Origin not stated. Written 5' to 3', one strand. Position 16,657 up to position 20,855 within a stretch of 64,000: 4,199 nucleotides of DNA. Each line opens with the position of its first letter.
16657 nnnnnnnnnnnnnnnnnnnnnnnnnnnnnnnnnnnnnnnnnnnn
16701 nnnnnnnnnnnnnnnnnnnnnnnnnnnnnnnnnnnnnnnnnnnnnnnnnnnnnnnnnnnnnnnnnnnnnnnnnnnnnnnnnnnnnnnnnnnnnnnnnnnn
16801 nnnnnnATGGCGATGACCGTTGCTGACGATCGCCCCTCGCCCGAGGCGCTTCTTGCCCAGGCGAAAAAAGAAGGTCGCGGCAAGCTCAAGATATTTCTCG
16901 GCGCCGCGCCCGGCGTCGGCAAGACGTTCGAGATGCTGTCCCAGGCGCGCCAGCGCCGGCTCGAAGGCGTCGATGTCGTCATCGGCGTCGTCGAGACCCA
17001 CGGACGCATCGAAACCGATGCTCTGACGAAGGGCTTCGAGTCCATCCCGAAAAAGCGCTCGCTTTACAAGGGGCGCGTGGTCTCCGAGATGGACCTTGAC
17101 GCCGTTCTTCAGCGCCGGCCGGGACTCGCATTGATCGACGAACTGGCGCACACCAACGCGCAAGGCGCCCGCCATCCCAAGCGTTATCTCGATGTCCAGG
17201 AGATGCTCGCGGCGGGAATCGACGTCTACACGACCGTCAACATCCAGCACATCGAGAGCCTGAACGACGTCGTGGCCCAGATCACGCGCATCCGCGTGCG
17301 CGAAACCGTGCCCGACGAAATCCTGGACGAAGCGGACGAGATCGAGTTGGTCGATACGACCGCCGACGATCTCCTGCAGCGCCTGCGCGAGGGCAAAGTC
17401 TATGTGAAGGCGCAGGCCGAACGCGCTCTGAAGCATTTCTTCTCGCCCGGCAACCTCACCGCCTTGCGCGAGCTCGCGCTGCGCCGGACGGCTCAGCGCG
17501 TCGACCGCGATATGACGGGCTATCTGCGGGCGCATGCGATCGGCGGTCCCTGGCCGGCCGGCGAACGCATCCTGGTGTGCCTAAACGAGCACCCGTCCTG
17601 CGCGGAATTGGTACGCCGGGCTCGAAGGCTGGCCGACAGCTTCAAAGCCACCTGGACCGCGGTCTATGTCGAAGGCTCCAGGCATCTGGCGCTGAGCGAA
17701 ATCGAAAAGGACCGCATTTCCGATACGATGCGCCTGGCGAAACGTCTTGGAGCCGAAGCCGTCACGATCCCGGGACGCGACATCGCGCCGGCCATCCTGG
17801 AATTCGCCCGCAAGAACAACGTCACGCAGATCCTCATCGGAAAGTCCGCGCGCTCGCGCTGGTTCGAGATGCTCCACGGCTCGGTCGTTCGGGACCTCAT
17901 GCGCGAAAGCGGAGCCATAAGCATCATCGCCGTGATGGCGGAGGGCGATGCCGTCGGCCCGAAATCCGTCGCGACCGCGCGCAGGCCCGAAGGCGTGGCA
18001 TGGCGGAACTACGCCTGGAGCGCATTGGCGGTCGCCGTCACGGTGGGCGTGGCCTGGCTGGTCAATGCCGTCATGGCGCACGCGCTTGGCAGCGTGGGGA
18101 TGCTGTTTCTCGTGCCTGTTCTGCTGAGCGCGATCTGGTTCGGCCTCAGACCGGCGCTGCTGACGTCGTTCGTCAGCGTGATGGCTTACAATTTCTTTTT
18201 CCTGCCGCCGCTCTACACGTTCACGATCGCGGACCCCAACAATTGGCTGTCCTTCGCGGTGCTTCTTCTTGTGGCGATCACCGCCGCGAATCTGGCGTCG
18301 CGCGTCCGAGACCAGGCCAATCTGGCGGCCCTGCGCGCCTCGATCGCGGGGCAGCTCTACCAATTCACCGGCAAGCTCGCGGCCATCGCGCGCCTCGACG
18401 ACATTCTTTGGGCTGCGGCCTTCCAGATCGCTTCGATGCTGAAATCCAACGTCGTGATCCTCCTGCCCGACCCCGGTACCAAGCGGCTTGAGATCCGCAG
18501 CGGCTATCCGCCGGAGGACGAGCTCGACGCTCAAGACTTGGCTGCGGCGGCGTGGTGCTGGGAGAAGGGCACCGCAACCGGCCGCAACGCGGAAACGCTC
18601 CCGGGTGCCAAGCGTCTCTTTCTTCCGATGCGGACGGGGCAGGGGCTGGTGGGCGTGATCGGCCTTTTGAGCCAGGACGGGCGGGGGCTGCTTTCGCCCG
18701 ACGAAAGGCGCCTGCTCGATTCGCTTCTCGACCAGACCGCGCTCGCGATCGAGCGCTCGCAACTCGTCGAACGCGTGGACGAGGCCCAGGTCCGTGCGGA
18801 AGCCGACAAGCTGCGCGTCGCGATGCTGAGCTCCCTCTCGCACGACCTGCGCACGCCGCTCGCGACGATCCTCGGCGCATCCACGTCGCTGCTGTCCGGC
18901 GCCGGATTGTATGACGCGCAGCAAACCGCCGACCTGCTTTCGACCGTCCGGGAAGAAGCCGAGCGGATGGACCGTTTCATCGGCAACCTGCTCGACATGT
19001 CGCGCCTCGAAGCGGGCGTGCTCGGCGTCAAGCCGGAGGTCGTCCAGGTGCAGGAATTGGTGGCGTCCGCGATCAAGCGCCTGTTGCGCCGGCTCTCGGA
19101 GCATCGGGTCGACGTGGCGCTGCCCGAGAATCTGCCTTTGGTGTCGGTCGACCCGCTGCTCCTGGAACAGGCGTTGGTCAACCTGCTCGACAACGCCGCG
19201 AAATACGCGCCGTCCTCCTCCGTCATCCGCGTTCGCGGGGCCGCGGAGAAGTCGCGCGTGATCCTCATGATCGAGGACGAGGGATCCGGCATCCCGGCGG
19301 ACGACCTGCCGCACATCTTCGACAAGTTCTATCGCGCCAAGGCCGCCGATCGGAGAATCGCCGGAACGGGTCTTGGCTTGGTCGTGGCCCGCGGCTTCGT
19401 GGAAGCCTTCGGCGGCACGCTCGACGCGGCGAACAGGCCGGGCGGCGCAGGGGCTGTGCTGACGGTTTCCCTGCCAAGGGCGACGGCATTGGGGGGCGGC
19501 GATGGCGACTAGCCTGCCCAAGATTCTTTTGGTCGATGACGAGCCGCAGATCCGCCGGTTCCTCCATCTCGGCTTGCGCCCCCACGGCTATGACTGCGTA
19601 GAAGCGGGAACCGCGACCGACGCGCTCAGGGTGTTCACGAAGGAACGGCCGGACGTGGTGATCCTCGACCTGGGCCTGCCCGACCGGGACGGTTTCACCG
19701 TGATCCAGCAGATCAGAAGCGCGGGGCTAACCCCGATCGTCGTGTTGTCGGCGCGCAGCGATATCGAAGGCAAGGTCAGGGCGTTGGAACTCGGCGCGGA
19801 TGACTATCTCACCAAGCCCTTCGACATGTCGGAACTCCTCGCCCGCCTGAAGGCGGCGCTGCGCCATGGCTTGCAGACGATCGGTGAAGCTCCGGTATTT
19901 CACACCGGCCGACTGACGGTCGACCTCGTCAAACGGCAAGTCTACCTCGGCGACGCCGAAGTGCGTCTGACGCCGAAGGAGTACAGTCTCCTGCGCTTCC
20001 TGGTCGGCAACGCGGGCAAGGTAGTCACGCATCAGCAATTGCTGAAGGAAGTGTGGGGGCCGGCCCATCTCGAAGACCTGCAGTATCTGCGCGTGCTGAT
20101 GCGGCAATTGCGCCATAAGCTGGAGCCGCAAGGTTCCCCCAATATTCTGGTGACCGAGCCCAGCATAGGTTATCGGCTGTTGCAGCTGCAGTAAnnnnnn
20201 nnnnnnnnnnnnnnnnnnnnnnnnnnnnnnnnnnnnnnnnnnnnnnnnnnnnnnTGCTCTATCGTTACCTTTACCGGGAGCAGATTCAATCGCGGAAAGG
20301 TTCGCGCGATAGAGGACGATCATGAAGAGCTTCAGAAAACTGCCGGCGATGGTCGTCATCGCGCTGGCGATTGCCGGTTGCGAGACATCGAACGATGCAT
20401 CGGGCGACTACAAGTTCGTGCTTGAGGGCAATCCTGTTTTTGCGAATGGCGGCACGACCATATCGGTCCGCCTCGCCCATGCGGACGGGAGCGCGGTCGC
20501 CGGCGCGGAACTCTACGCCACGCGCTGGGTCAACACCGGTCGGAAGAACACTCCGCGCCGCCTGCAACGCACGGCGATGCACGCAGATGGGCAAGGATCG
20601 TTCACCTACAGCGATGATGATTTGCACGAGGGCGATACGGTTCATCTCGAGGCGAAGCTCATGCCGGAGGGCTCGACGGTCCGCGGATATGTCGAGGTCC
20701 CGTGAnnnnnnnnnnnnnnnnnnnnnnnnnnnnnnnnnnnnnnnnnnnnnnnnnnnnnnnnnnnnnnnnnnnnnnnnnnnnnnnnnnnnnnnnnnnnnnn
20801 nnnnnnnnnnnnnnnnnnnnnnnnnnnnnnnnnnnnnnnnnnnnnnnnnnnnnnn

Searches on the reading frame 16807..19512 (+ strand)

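Call 64: search_protein_families(library=pfam, proteins=[window:16807-19512:+], max_evalue=0.001)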
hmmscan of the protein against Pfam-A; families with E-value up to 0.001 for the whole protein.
window:16807-19512:+ (901 aa): 7 families
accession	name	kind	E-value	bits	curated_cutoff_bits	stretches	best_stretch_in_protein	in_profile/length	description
PF02702.23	KdpD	-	1.5e-95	319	26.1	1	24-232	2-210/210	Osmosensitive K+ channel His kinase sensor domain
PF13493.11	DUF4118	-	3.5e-28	97.9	28.4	1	402-508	1-105/107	Domain of unknown function (DUF4118)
PF02518.31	HATPase_c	-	7.1e-25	88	26.4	1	782-892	2-110/111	Histidine kinase-, DNA gyrase B-, and HSP90-like ATPase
PF13492.12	GAF_3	-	4.8e-20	72.7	27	1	530-650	2-129/129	GAF domain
PF00512.31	HisKA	-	3.1e-15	56.4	26.9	1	672-737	4-66/66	His Kinase A (phospho-acceptor) domain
PF00582.32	Usp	-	1.4e-09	39.1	24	1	253-368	3-133/141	Universal stress protein family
PF13185.12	GAF_2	-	5.1e-05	23.9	28.6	1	593-649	81-136/136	GAF domain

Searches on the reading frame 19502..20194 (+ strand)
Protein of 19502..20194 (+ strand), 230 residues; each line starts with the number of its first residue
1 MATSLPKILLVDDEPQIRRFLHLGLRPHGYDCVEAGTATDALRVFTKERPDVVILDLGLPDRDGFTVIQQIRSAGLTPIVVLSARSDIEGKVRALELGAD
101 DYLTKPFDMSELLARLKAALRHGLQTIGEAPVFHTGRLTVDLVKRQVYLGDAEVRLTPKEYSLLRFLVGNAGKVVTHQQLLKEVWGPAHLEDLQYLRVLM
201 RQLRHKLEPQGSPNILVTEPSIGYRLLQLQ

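Call 64: search_protein_families(library=pfam, proteins=[window:19502-20194:+], max_evalue=0.001)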
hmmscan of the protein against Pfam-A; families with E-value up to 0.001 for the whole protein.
window:19502-20194:+ (230 aa): 2 families
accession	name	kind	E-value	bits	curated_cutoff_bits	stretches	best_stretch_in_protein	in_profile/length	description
PF00072.30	Response_reg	-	4.4e-29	101.3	30.2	1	8-116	1-110/111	Response regulator receiver domain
PF00486.34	Trans_reg_C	-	4.1e-21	75.3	26.2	1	152-226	2-77/77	Transcriptional regulatory protein, C terminal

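Call 70: search_solved_structures(query=window:19502-20194:+, max_evalue=1e-20, show_alignments=1)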
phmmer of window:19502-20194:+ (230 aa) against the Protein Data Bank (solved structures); distinct sequences matched with E-value up to 1e-20: 51.
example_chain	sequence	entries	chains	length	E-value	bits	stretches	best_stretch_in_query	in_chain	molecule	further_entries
4kny_A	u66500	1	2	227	4.6e-57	196.3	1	5-227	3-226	KDP operon transcriptional regulatory protein KdpE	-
6lgq_D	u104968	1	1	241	4.7e-57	196.2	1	5-227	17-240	DNA-binding response regulator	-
4kfc_A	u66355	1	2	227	3.1e-56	193.5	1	5-227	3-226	KDP operon transcriptional regulatory protein KdpE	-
1ys6_A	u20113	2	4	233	1.6e-42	148.7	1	4-226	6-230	Transcriptional regulatory protein prrA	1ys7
3q9s_A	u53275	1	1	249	9.2e-38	133.1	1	7-210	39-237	DNA-binding response regulator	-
2oqr_A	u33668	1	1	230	1.7e-37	132.3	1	7-226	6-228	Sensory transduction protein regX3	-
2gwr_A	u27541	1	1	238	5.9e-36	127.2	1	3-225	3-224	DNA-binding response regulator mtrA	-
1kgs_A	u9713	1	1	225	6.4e-34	120.6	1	7-224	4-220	DNA BINDING RESPONSE REGULATOR D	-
9ji3_J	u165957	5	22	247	2.6e-33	118.6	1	6-226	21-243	DNA-binding response regulator | Possible two component system response transcriptional positive regulator PhoP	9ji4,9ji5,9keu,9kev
3r0j_A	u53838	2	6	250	2.7e-33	118.5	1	6-226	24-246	POSSIBLE TWO COMPONENT SYSTEM RESPONSE TRANSCRIPTIONAL POSITIVE REGULATOR PHOP | Response regulator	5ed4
9dvt_R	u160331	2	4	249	3.3e-33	118.2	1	6-225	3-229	DNA-binding dual master transcriptional regulator RpaA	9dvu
8jo2_H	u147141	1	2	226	5.4e-33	117.5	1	7-207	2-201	DNA-binding transcriptional regulator BasR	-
4s04_A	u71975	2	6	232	5.9e-33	117.4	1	7-207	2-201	DNA-binding transcriptional regulator BasR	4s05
7lz9_A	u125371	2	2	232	6.6e-31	110.7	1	7-226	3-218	Putative two-component system response regulator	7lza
8svz_A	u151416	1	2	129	8.8e-30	107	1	5-121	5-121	Two-component response regulator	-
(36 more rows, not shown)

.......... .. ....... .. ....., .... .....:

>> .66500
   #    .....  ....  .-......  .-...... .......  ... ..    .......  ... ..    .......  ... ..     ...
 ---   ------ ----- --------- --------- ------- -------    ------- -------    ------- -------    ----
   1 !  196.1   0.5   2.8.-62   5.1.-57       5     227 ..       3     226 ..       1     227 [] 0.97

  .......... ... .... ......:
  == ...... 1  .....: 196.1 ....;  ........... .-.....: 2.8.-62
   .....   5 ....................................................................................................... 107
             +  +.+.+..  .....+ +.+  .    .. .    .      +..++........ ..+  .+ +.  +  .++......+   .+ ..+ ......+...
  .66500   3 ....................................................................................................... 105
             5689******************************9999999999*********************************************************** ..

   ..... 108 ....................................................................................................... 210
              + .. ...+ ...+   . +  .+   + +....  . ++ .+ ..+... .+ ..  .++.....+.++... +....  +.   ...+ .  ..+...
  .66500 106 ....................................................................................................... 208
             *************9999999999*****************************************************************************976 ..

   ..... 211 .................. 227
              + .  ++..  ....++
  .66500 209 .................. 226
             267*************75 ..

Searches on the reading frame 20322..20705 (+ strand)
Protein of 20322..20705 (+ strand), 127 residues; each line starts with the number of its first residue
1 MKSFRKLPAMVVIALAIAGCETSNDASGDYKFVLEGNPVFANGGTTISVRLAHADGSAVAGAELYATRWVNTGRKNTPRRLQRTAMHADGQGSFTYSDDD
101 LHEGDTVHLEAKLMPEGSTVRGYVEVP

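Call 64: search_protein_families(library=pfam, proteins=[window:20322-20705:+], max_evalue=0.001)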
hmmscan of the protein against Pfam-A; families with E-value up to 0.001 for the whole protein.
window:20322-20705:+ (127 aa): 1 family
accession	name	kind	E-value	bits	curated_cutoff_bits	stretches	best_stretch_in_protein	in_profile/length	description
PF13115.11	YtkA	-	0.00017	22.6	25.9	1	26-85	3-61/85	YtkA-like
